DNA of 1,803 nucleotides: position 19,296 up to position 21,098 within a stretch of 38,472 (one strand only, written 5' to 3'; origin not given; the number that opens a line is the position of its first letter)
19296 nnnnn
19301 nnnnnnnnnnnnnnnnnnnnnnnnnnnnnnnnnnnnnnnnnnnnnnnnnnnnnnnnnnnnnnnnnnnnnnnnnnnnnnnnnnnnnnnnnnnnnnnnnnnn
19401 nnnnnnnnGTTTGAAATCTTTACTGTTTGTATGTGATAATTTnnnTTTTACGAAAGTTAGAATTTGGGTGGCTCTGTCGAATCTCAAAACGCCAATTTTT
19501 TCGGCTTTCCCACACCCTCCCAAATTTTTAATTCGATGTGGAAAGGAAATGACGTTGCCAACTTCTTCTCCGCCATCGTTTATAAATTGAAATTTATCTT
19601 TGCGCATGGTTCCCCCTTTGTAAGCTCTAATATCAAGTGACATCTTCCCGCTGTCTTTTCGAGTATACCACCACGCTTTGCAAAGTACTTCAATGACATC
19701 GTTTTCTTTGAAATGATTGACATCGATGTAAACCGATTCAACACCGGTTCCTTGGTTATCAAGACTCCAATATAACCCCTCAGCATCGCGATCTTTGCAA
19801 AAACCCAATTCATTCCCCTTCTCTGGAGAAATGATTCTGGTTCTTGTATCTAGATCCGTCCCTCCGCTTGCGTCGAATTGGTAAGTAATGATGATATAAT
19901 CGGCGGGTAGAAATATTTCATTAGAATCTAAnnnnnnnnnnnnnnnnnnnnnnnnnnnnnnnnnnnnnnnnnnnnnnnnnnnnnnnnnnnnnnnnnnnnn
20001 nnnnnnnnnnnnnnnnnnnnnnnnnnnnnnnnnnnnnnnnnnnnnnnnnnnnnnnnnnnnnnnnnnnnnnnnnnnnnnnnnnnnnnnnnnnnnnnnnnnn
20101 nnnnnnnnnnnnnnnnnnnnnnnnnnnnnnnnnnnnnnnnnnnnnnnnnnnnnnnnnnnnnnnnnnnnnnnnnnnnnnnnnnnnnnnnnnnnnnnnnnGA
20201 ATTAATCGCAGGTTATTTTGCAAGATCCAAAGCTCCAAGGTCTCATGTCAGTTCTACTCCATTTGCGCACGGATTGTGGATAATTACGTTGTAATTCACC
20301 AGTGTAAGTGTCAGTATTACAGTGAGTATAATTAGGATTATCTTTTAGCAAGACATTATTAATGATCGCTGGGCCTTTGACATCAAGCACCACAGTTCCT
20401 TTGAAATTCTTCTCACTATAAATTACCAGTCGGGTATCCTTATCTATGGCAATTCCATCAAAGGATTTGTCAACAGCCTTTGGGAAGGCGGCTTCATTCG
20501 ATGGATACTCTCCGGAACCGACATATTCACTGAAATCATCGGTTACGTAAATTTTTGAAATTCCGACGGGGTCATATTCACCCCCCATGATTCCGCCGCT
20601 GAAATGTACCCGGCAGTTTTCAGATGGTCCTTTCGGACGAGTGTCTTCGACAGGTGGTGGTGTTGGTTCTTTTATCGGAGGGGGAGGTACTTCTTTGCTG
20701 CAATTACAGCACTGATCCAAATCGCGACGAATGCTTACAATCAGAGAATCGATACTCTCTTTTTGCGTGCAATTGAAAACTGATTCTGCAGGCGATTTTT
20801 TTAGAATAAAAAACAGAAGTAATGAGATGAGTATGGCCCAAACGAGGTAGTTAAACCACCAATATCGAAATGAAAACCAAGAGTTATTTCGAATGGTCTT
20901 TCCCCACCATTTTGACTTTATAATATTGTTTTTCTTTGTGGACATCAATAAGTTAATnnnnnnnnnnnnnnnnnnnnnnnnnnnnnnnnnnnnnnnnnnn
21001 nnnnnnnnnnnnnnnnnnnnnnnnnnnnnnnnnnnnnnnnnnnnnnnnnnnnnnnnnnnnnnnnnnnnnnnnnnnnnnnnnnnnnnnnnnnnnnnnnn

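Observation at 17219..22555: One juxtamembrane anchor motif shared by five consecutive proteins; three tandem paralogues have a constant anchor and swapped C-terminal domains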

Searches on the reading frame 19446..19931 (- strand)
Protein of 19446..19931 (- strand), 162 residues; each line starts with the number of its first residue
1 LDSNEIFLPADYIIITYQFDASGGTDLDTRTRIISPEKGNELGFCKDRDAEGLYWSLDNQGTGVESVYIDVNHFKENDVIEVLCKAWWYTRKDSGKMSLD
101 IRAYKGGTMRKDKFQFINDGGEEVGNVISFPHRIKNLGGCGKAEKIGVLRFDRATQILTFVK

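Call 86: find_related_loci(query=window:19446-19931:-, collection=viral_contigs, flank=10000)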
Query seq(162 aa) (162 aa) in viral_contigs; peptide patterns used: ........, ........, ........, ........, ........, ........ (x = any residue, [..] = any of these).
19 stretches matched a pattern, but none encodes a relative of the query by tblastn (E <= 1e-3).

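Call 91: find_related_loci(query=A9, collection=viral_contigs, flank=8000)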
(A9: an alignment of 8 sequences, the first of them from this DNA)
Query A9 (160 aa) in viral_contigs; peptide patterns used: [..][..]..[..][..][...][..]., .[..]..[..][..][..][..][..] (x = any residue, [..] = any of these).
34 stretches matched a pattern; 5 encode a relative of the query (tblastn E <= 1e-3); 5 distinct loci.
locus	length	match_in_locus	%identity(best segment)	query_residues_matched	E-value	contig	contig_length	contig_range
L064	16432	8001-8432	42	4-141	2e-26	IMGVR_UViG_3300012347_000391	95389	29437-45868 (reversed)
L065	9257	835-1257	38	1-131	3e-18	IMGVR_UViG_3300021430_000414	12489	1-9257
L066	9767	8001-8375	38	8-107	4e-15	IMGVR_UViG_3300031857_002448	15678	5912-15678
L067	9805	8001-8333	36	1-107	6e-15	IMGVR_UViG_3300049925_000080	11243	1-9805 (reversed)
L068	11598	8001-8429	26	3-118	2e-8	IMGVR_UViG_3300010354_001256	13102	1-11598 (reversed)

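Call 93: search_protein_families(library=phrogs, proteins=[L064:3825-9335:+, L066:6279-8618:+, L068:7179-8600:+, L065:703-1383:+], max_evalue=0.001)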
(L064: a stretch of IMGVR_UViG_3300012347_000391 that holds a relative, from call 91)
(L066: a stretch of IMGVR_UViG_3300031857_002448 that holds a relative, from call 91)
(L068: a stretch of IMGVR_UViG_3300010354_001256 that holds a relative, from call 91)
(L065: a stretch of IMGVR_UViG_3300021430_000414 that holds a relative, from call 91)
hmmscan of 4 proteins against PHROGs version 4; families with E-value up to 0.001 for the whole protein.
L064:3825-9335:+ (1837 aa): 5 families
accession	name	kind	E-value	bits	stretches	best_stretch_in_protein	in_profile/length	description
phrog_15100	-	head and packaging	0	1689.8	1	2-1837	1-1783/1783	virion structural protein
phrog_24956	-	unknown function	4.6e-21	76.3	1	1396-1517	118-237/279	-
phrog_28748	-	head and packaging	1e-08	34.3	1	1130-1283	1122-1275/1511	virion structural protein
phrog_18548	-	unknown function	0.00015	22.5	1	1606-1687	4-85/241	-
phrog_38031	-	unknown function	0.00045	20.2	1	1605-1674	198-266/460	-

L066:6279-8618:+ (780 aa): 2 families
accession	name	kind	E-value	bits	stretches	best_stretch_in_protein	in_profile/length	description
phrog_24956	-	unknown function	7.8e-16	59.1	1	554-713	100-235/279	-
phrog_15511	-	unknown function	8.8e-05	22.8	1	470-571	174-273/511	-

L068:7179-8600:+ (474 aa): 5 families
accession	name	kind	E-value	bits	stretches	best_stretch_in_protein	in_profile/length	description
phrog_31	-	tail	5.2e-14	52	1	12-187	585-758/1565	central tail fiber J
phrog_24956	-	unknown function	4.1e-13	50.2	1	345-419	163-236/279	-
phrog_5616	-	tail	5.4e-10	39.2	1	10-218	297-506/873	tail fiber protein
phrog_37728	-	unknown function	2.5e-08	32.5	1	17-225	256-464/1894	-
phrog_25032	-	unknown function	0.00091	17.6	0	151-211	406-467/1978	-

L065:703-1383:+ (227 aa): 1 family
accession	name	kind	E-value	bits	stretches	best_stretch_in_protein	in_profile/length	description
phrog_24956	-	unknown function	1.4e-23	84.5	1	54-209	121-276/279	-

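Call 109: search_dna_similar(query=L064:3825-6824:+, collection=phages, mode=protein, max_rows=12)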
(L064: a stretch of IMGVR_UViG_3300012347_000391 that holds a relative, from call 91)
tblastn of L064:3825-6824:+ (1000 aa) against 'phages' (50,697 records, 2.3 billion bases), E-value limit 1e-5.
Records with a match: 30; places in all: 30; records where one place covers at least 80% of the query: 29.
Best place of each record, by identity: <60% 30.
By first word of the organism name: Flavobacterium 29; phage 1.
By host as written in the record: Flavobacterium psychrophilum 950106-1/1 12; Flavobacterium psychrophilum 020612-2/1 3; Flavobacterium psychrophilum strain FPS-D10 3; Flavobacterium psychrophilum FPS-D15 2; Flavobacterium psychrophilum FPS-D10 2; Flavobacterium psychrophilum strain FPS-D15 2; Flavobacterium psychrophilum 1; Flavobacterium psychrophilum FPS-D2 1; and 4 more.
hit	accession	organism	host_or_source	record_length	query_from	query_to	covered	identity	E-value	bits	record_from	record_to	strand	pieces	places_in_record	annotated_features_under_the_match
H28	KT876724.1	Flavobacterium phage FpV4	Flavobacterium psychrophilum 950106-1/1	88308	2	1000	100%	41.3%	0e+0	712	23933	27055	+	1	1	putative structural protein | hypothetical protein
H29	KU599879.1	Flavobacterium phage Fpv3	Flavobacterium psychrophilum 950106-1/1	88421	2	1000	100%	41.3%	0e+0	712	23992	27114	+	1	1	structural protein | hypothetical protein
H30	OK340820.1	Flavobacterium phage FpV4-1.1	Flavobacterium psychrophilum 020612-2/1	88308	2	1000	100%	41.3%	0e+0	712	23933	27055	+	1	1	record has no annotation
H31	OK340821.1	Flavobacterium phage FpV4-1.2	Flavobacterium psychrophilum 020612-2/1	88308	2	1000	100%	41.3%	0e+0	712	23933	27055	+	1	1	record has no annotation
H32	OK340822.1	Flavobacterium phage FpV4-1.3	Flavobacterium psychrophilum 020612-2/1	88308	2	1000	100%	41.3%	0e+0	712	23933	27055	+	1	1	record has no annotation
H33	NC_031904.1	Flavobacterium phage Fpv3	Flavobacterium psychrophilum 950106-1/1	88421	2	1000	100%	41.3%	0e+0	712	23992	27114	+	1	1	virion structural protein | hypothetical protein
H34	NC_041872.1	Flavobacterium phage FpV4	Flavobacterium psychrophilum 950106-1/1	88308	2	1000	100%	41.3%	0e+0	712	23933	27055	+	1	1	virion structural protein | hypothetical protein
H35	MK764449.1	Flavobacterium phage FPSV-S29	Flavobacterium psychrophilum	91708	2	918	92%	36.9%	1e-153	510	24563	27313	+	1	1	structural protein | hypothetical protein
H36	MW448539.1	Flavobacterium phage FPSV-D24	Flavobacterium psychrophilum strain ...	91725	2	918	92%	36.9%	1e-153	510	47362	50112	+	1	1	record has no annotation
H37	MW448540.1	Flavobacterium phage FPSV-D25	Flavobacterium psychrophilum strain ...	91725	2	918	92%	36.9%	1e-153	510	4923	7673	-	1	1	record has no annotation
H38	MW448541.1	Flavobacterium phage FPSV-D27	Flavobacterium psychrophilum strain ...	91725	2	918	92%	36.9%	1e-153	510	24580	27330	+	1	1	record has no annotation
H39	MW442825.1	Flavobacterium phage FPSV-D5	Flavobacterium psychrophilum FPS-D15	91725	2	918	92%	36.9%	1e-153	510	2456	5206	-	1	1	record has no annotation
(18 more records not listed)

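Call 111: search_dna_similar(query=window:19446-19931:-, collection=phages, mode=protein, max_evalue=0.001, max_rows=25)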
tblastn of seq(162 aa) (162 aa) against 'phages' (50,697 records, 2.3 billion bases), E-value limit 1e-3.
Records with a match: 6; places in all: 7; records where one place covers at least 80% of the query: 1.
Best place of each record, by identity: <60% 6.
By first word of the organism name: uncultured 2; Stenotrophomonas 2; Xanthomonas 1; phage 1.
By host as written in the record: - 3; Xanthomonas citri 1; Stenotrophomonas maltophilia SRM01 1; Stenotrophomonas maltophilia 1.
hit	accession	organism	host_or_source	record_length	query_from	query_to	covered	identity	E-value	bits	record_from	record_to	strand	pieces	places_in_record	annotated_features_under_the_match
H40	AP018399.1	Xanthomonas phage XacN1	Xanthomonas citri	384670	4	155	94%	35.4%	1e-15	78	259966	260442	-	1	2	hypothetical protein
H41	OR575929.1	phage csAssE-Sib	human gut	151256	6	124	73%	27.7%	6e-5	48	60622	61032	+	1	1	putative tail protein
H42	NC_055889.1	uncultured phage cr53_1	human feces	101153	4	111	67%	30.1%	1e-4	47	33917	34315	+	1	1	hypothetical protein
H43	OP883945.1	Stenotrophomonas phage CM1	Stenotrophomonas maltophilia SRM01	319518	8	124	72%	27.6%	5e-8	57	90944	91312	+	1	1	record has no annotation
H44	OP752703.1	Stenotrophomonas phage RAS14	Stenotrophomonas maltophilia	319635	8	124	72%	27.6%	5e-8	57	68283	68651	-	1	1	hypothetical protein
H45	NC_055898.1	uncultured phage cr115_1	human feces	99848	7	111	65%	30.6%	2e-4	46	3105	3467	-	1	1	hypothetical protein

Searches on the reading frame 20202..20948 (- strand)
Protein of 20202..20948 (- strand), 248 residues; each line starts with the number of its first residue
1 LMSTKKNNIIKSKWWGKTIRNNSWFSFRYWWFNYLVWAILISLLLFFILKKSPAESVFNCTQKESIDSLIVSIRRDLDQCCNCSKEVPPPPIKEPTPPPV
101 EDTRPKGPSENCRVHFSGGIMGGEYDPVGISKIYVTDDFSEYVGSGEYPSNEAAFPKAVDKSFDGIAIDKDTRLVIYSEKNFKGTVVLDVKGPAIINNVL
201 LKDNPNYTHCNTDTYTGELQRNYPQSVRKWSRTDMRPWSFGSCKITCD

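Call 4: search_protein_families(library=pfam, proteins=[window:20202-20948:-], max_evalue=0.1)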
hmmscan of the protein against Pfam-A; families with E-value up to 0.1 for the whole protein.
window:20202-20948:- (248 aa): 1 family
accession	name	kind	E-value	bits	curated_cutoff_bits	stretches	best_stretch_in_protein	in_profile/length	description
PF16101.10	PRIMA1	-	0.022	14.9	38.6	1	30-100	13-76/158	Proline-rich membrane anchor 1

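Call 6: search_protein_families(library=ncbifam, proteins=[window:20202-20948:-], max_evalue=0.1)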
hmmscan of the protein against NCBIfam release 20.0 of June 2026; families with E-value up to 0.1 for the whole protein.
window:20202-20948:- (248 aa): 0 families

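Call 14: search_protein_families(library=padloc, proteins=[window:20202-20948:-], max_evalue=0.01)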
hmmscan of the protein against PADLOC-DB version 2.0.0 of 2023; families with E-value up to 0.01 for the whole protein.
window:20202-20948:- (248 aa): 0 families

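Call 50: search_solved_structures(query=A5, max_evalue=1)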
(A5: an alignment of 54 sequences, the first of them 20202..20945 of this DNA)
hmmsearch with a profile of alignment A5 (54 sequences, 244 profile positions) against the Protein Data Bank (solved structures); distinct sequences matched with E-value up to 1: 7.
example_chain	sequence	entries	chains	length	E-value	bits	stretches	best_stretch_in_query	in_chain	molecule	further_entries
9ehs_R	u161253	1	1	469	0.26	13.9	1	18-104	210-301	Adenosine receptor A3,adenosine A3 receptor fused to BRIL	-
7xki_A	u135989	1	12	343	0.43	13.2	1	25-103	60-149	Gap junction delta-2 protein,Soluble cytochrome b562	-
3e07_A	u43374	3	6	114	0.44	13.2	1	189-228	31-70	Protein spaetzle | Protein spaetzle C-106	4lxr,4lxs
7xkt_A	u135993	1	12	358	0.47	13.1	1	25-103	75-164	Gap junction delta-2 protein,Soluble cytochrome b562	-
9ip5_A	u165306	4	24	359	0.47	13.1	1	25-103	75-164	Gap junction delta-2 protein,Soluble cytochrome b562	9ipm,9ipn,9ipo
4bv4_L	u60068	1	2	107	0.51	13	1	189-229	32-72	PROTEIN SPAETZLE C-106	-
2k03_B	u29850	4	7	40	0.96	12.1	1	127-150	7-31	C-X-C chemokine receptor type 4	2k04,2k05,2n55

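Call 58: predict_structure(alignment_id=A5)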
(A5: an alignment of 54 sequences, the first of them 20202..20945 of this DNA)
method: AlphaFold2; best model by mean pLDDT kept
length: 247 residues; sequences in the alignment: 54
mean_pLDDT: 85.4   pTM: 0.60
mean pLDDT of the five models: 85.4, 84.5, 84.2, 84.2, 81.8
residues with pLDDT >= 90: 156; 70-90: 41; 50-70: 33; < 50: 17
segments of 3 or more residues with pLDDT < 50: 1-3, 51-59, 83-85
pLDDT, mean of each block of 10 residues (from residue 1): 52 70 83 94 85 46 69 71 51 71 91 97 95 96 98 97 97 98 98 98 96 96 98 98 95
secondary structure, 60 per line:
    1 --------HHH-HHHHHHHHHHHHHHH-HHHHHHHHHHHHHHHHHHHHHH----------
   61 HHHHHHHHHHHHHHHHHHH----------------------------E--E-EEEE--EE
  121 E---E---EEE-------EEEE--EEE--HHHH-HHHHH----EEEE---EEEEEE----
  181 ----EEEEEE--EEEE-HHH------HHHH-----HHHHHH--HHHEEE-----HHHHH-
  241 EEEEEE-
elements in order: H13-27 H29-50 H61-79 E113-116 E119-121 E129-131 E139-142 E145-147 H150-153 H155-159 E164-167 E171-176 E185-190 E193-196 H207-210 H216-221 E227-229 H235-239 E241-246

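Call 65: fold_search(model_id=the predicted structure, library=pdb)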
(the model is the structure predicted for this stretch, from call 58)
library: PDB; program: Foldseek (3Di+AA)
matches with E <= 10: 173; with E <= 0.001: 0
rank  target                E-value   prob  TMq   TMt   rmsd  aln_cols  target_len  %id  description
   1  3so0_B                3.1e-03  1.00  0.25  0.63   6.9       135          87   12  Crystal structure of a mutant T41S of a betagamma-crystallin domain from Clostridium beijerinckii (released 2011-11-16)
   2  1hdf_A                4.0e-03  1.00  0.28  0.64   6.7       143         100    8  Evolution of the eye lens beta-gamma-crystallin domain fold (released 2000-12-28)
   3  3so0_A                4.8e-03  0.99  0.24  0.59   6.8       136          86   13  Crystal structure of a mutant T41S of a betagamma-crystallin domain from Clostridium beijerinckii (released 2011-11-16)
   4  3so1_A                5.5e-03  0.99  0.24  0.60   6.9       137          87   14  Crystal structure of a double mutant T41S T82S of a betagamma-crystallin domain from Clostridium beijerinckii (released 2011-11-16)
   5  3snz                  5.8e-03  0.99  0.24  0.60   7.0       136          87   13  Crystal structure of a mutant W39D of a betagamma-crystallin domain from Clostridium beijerinckii (released 2011-11-16)
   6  3so1_H                5.8e-03  0.99  0.25  0.61   7.0       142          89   13  Crystal structure of a double mutant T41S T82S of a betagamma-crystallin domain from Clostridium beijerinckii (released 2011-11-16)
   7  3hzb_B                6.2e-03  1.00  0.27  0.67   6.5       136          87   10  Crystal structure of a betagamma-crystallin domain from Flavobacterium johnsoniae (released 2009-12-01)
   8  4ni3_A                6.6e-03  1.00  0.29  0.13   4.1       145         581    9  Crystal Structure of GH29 family alpha-L-fucosidase from Fusarium graminearum in the closed form (released 2013-12-25)
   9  5ht8                  6.6e-03  0.99  0.24  0.59   6.8       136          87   12  Crystal structure of clostrillin double mutant (S17H,S19H) in complex with nickel (released 2017-02-01)
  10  1nps                  7.0e-03  1.00  0.27  0.67   6.1       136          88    9  CRYSTAL STRUCTURE OF N-TERMINAL DOMAIN OF PROTEIN S (released 2000-02-04)
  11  3hzb_C                8.5e-03  1.00  0.27  0.67   6.5       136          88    9  Crystal structure of a betagamma-crystallin domain from Flavobacterium johnsoniae (released 2009-12-01)
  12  3enu                  9.6e-03  1.00  0.27  0.55   7.7       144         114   10  Crystal structure of Nitrollin, a betagamma-crystallin from Nitrosospira multiformis (released 2009-03-31)
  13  3so0_F                1.1e-02  0.99  0.26  0.64   6.8       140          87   13  Crystal structure of a mutant T41S of a betagamma-crystallin domain from Clostridium beijerinckii (released 2011-11-16)
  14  3hzb_D                1.2e-02  1.00  0.27  0.66   6.5       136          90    9  Crystal structure of a betagamma-crystallin domain from Flavobacterium johnsoniae (released 2009-12-01)
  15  3so1_E                1.2e-02  0.99  0.24  0.60   7.0       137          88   13  Crystal structure of a double mutant T41S T82S of a betagamma-crystallin domain from Clostridium beijerinckii (released 2011-11-16)
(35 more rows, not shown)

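Call 110: search_protein_families(library=phrogs, proteins=[window:20202-20945:-], max_evalue=0.001)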
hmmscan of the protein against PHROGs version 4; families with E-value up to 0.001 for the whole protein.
window:20202-20945:- (247 aa): 0 families
